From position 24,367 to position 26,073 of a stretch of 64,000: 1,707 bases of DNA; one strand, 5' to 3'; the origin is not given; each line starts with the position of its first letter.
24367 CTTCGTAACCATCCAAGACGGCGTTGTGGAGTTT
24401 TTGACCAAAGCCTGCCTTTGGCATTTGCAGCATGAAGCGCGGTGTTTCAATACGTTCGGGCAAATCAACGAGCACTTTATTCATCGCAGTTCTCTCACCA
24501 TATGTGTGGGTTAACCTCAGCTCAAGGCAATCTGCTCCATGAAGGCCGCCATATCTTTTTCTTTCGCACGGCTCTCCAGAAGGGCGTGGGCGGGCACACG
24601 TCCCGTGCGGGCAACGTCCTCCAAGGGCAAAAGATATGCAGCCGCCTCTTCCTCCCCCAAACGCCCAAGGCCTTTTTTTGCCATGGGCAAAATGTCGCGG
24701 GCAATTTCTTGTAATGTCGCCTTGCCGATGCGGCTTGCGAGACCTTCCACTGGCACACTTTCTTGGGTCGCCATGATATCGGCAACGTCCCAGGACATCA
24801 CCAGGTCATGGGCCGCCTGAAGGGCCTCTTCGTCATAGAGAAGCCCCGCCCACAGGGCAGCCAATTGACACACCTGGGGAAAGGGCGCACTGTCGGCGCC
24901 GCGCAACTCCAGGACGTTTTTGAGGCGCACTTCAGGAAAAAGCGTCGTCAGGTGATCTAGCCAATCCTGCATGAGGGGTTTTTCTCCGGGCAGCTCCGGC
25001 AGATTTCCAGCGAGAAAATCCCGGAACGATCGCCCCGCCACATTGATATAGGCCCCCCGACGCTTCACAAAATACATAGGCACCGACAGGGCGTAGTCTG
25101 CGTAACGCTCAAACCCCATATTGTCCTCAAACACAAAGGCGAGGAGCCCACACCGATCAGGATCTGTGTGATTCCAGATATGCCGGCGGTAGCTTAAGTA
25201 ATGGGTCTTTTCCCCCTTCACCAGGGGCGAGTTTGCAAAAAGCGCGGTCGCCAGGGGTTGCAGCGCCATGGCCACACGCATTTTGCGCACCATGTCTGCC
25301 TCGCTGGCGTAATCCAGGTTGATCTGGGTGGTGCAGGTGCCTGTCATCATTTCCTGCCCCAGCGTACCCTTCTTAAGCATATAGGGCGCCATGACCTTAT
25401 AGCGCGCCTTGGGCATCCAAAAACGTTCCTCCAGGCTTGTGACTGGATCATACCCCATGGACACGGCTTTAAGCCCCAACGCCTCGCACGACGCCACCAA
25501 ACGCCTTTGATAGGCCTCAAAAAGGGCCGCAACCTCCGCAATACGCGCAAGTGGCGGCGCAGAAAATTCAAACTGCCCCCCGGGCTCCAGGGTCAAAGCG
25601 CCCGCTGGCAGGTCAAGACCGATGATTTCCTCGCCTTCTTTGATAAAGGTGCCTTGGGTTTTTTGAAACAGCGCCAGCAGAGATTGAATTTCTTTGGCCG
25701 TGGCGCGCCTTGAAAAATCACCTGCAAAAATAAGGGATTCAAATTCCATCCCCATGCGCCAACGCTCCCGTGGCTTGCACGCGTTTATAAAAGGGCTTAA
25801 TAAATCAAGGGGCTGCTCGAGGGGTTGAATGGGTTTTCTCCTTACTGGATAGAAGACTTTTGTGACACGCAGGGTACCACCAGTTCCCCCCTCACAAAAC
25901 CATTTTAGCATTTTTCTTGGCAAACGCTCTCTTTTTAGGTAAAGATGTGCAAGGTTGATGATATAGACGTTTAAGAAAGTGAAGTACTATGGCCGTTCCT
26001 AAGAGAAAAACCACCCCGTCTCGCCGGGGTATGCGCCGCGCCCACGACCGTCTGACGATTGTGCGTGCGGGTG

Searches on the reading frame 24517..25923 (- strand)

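Call 55: search_protein_families(library=pfam, proteins=[window:24517-25923:-], max_evalue=0.001)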
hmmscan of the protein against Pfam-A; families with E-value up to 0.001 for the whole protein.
window:24517-25923:- (468 aa): 1 family
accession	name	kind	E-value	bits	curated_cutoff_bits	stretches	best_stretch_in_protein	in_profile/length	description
PF04107.18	GCS2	-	4.4e-69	233.5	21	1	95-378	24-290/291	Glutamate-cysteine ligase family 2(GCS2)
